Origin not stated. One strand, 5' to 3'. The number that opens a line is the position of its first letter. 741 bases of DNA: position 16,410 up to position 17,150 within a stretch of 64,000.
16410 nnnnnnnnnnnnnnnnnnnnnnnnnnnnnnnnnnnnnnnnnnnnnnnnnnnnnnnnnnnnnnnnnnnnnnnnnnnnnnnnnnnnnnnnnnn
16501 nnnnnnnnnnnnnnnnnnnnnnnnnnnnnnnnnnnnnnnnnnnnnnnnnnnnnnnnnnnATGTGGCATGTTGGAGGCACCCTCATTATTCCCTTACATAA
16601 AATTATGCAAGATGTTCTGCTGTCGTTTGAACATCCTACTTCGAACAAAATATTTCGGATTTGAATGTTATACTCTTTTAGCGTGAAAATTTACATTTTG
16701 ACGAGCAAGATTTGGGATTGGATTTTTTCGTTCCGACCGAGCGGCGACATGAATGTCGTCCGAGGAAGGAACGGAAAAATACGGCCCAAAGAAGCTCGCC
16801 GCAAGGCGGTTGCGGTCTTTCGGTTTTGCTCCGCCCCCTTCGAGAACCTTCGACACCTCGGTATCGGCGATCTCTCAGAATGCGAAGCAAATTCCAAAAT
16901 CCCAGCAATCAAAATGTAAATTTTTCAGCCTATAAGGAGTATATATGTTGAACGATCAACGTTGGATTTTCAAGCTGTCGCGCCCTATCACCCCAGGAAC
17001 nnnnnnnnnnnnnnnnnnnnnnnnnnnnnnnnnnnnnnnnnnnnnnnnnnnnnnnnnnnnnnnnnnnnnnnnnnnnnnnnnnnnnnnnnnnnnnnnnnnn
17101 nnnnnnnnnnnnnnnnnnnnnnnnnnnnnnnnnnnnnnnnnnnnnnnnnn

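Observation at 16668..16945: R3: a roughly 275-bp non-coding MITE-like element with about 35-bp terminal inverted repeats and a structure-preserving internal hairpin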

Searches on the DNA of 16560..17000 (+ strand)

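Call 18: search_rna_families(source=window, start=16560, end=17000, threshold=evalue, max_evalue=10)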
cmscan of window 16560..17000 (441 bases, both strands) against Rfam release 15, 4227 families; matches with E-value up to 10: 2.
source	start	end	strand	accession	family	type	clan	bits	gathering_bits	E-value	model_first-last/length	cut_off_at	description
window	16663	16777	-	RF02325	TtnuHACA18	Gene; snRNA; snoRNA; HACA-box;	-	16.6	100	7.1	1-130/130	no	Tetrahymena snoRNA TtnuHACA18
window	16703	16798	+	RF02718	sca_ncR14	Gene; snRNA; snoRNA; scaRNA;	-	12.8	62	6.4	1-131/131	no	Small Cajal body specific RNA ncR14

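Call 49: search_dna_similar(query=window:16668-16945:+, collection=plasmids, mode=distant, max_evalue=0.01)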
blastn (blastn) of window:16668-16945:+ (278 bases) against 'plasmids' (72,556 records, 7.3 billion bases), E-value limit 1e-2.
No match.
